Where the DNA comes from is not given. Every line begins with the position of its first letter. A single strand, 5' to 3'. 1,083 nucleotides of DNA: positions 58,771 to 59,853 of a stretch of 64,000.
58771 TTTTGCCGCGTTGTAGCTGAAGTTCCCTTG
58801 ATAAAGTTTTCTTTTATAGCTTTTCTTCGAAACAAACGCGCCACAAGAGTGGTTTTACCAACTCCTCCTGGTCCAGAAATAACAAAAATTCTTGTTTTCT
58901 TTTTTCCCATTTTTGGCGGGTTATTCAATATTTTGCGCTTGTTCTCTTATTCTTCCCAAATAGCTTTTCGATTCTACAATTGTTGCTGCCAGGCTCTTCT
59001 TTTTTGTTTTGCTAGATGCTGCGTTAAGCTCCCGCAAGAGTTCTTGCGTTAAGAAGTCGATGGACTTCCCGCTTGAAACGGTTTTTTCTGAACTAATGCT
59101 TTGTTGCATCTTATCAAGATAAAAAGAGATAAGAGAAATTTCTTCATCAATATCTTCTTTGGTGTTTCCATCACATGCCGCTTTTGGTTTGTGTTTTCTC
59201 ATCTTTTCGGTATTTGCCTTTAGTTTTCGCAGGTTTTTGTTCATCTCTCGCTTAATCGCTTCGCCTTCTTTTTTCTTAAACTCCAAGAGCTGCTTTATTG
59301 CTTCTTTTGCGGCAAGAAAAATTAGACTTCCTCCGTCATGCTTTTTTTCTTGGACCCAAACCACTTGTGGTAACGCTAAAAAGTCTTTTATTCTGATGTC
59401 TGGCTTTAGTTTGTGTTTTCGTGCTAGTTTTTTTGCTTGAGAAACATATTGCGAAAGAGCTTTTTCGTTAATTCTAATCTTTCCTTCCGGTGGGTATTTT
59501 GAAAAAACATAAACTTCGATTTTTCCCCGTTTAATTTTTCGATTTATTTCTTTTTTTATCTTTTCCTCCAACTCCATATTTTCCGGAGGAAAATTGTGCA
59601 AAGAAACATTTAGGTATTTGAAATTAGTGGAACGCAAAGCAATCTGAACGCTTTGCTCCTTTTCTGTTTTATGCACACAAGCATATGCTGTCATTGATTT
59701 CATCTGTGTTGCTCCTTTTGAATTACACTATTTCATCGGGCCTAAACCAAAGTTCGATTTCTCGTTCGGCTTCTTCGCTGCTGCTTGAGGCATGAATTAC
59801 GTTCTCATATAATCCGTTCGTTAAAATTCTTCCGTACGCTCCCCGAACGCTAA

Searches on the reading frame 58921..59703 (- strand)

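Call 65: search_protein_families(library=pfam, proteins=[window:58921-59703:-], max_evalue=0.00001)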
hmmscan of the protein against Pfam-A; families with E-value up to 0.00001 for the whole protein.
window:58921-59703:- (260 aa): 2 families
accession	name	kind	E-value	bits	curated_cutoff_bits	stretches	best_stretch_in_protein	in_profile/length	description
PF03755.18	YicC-like_N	-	2.8e-30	106.2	25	1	1-151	1-155/156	Endoribonuclease YicC-like, N-terminal region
PF08340.16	YicC-like_C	-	8.7e-19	68.3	27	1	145-260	7-120/120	Endoribonuclease YicC-like, C-terminal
